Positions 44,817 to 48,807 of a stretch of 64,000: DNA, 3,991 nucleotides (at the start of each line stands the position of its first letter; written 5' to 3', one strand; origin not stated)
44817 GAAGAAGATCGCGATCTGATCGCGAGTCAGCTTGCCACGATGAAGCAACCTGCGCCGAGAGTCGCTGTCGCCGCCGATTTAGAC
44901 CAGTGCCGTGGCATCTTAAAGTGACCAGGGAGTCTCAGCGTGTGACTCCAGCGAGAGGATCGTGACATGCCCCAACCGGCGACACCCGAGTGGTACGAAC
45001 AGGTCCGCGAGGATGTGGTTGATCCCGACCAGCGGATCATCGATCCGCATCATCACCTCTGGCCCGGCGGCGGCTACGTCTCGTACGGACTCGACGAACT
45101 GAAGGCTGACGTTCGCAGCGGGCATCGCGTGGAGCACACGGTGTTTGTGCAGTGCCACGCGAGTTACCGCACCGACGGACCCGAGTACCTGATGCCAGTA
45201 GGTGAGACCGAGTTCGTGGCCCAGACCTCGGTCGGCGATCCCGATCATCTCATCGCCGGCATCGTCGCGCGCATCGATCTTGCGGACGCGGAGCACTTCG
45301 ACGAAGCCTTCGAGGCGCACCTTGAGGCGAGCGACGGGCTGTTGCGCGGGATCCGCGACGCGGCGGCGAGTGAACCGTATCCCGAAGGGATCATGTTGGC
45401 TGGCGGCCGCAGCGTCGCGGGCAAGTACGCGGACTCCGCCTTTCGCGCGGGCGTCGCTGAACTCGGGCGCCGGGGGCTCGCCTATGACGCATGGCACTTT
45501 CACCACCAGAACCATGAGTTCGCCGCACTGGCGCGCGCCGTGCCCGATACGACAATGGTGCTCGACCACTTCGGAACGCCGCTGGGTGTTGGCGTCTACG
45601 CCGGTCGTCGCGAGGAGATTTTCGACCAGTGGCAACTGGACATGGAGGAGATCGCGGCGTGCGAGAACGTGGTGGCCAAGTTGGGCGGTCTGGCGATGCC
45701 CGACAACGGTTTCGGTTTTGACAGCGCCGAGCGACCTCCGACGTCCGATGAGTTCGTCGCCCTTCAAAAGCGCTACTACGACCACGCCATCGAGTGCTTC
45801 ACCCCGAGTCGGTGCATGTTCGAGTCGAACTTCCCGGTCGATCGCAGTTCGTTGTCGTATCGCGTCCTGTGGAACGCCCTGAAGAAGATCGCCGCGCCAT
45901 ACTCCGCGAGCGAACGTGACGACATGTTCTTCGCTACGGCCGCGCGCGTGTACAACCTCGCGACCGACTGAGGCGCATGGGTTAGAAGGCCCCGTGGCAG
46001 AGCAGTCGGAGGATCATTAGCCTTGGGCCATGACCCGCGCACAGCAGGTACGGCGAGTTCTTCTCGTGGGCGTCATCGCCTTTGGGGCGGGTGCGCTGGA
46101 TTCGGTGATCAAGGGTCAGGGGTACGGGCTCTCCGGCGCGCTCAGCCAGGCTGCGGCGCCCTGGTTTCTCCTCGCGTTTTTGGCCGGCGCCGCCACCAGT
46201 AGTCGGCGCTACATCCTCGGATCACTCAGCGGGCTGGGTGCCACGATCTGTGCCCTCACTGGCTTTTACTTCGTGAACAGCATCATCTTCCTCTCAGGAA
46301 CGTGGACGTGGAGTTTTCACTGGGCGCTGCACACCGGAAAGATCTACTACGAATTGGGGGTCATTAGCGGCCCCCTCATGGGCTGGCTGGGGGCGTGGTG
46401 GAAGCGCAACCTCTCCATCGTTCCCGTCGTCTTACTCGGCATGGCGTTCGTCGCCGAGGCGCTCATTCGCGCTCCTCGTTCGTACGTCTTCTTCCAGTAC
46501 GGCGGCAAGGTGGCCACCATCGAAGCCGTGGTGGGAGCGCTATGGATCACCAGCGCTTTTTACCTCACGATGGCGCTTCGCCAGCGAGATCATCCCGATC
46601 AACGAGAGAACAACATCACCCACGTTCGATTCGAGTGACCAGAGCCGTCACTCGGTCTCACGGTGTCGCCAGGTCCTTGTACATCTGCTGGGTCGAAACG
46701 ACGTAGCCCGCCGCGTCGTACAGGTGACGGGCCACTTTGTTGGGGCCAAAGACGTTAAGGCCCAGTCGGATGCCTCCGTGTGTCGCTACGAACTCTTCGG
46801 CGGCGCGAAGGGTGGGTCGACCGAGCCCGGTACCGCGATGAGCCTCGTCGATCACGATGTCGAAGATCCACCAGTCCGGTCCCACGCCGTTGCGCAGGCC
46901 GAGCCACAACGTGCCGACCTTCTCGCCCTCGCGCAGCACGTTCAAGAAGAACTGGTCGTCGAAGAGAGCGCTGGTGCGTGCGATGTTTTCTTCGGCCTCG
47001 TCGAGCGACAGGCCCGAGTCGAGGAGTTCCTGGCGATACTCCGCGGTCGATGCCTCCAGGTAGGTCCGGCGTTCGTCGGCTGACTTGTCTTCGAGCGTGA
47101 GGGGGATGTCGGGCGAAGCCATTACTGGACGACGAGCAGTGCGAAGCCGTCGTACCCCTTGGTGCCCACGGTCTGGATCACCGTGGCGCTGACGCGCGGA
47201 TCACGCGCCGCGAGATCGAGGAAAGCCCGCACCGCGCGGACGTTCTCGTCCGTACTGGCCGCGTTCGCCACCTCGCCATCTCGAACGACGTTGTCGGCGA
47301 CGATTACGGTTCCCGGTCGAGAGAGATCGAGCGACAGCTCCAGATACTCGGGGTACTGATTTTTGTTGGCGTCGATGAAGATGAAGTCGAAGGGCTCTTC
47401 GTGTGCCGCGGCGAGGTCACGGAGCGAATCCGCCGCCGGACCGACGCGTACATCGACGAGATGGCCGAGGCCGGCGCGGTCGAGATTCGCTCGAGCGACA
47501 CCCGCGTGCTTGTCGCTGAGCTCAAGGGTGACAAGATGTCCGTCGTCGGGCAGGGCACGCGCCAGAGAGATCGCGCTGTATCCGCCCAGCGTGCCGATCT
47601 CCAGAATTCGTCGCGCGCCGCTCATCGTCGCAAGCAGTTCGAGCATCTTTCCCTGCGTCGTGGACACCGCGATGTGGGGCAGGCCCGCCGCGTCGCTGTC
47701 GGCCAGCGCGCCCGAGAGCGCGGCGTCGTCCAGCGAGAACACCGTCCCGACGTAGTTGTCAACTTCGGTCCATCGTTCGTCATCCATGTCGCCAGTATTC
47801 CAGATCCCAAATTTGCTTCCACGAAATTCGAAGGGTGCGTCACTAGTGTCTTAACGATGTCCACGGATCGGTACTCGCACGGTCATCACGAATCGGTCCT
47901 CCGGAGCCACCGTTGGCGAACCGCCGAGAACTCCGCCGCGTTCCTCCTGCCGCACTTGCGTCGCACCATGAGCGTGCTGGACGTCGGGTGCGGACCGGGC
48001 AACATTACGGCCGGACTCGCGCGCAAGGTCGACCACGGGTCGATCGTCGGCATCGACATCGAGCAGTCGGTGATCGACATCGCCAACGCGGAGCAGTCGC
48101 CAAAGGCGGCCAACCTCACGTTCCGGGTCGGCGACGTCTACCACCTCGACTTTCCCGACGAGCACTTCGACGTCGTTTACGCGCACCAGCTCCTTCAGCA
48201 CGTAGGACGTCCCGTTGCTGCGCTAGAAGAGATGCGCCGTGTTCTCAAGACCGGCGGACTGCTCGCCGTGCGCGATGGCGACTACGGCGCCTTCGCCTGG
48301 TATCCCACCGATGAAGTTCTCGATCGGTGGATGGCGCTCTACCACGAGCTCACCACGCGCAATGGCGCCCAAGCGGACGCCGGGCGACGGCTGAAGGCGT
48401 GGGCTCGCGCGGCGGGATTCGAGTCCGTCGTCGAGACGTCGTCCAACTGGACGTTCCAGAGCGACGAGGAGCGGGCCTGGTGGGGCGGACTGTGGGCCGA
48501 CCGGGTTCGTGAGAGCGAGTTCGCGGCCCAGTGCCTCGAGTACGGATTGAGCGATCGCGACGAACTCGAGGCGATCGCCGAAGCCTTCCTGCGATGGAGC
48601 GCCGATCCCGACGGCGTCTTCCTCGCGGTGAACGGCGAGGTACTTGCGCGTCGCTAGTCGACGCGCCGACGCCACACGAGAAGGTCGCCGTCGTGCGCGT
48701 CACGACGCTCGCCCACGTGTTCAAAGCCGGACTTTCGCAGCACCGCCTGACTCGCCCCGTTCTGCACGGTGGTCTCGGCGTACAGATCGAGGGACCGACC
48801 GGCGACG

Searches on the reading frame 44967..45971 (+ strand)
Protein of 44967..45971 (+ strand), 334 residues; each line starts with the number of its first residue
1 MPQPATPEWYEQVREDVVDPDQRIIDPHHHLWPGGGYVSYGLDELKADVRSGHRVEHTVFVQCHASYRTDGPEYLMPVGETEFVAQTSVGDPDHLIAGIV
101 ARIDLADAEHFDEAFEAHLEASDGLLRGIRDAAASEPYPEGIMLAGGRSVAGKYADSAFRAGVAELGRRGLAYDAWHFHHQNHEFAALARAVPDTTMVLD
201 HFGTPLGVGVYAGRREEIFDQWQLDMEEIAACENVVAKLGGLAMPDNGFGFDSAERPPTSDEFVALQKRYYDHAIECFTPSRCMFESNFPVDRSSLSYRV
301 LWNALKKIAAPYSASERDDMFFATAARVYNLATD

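Call 68: search_protein_families(library=pfam, proteins=[window:44967-45971:+], max_evalue=0.00001)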
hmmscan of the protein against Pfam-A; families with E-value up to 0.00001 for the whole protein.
window:44967-45971:+ (334 aa): 1 family
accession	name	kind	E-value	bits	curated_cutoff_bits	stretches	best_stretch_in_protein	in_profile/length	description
PF04909.20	Amidohydro_2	-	3.6e-22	79.9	26.4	1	25-331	1-289/289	Amidohydrolase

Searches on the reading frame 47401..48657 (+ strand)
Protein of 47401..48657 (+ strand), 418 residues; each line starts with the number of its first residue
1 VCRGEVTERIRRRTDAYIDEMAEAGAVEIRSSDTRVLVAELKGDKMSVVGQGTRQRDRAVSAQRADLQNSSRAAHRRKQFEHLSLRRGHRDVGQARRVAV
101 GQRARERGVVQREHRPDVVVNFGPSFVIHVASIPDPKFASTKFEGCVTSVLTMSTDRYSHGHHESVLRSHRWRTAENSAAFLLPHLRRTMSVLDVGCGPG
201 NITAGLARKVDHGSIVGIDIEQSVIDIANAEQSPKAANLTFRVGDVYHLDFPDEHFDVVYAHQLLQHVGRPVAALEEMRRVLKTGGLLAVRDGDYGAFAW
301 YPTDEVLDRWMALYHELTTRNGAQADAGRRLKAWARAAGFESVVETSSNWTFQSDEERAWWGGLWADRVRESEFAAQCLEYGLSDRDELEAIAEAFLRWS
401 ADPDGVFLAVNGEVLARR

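Call 68: search_protein_families(library=pfam, proteins=[window:47401-48657:+], max_evalue=0.00001)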
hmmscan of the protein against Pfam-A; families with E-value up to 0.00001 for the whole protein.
window:47401-48657:+ (418 aa): 9 families
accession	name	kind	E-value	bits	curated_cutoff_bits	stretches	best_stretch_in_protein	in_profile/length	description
PF13847.12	Methyltransf_31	-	9.3e-26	90.7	27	1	188-297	3-114/145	Methyltransferase domain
PF08241.18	Methyltransf_11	-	4.4e-25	88.6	21.2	1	193-289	1-94/95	Methyltransferase domain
PF13649.12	Methyltransf_25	-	2.2e-24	86.4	27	1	192-286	1-97/97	Methyltransferase domain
PF13489.12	Methyltransf_23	-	1.6e-17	64.1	27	1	173-342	7-161/164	Methyltransferase domain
PF08242.18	Methyltransf_12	-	4.3e-17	63.1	30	1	193-288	1-98/98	Methyltransferase domain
PF01209.24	Ubie_methyltran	-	4.2e-13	49.6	20.1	1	186-290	45-151/233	ubiE/COQ5 methyltransferase family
PF05175.20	MTS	-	2.7e-08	34.1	23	1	177-259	18-102/170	Methyltransferase small domain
PF07021.18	MetW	-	1.4e-06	28.5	21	1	187-283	12-103/193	Methionine biosynthesis protein MetW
PF01135.25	PCMT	-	8.1e-06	26.2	20.3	0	184-246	70-133/210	Protein-L-isoaspartate(D-aspartate) O-methyltransferase (PCMT)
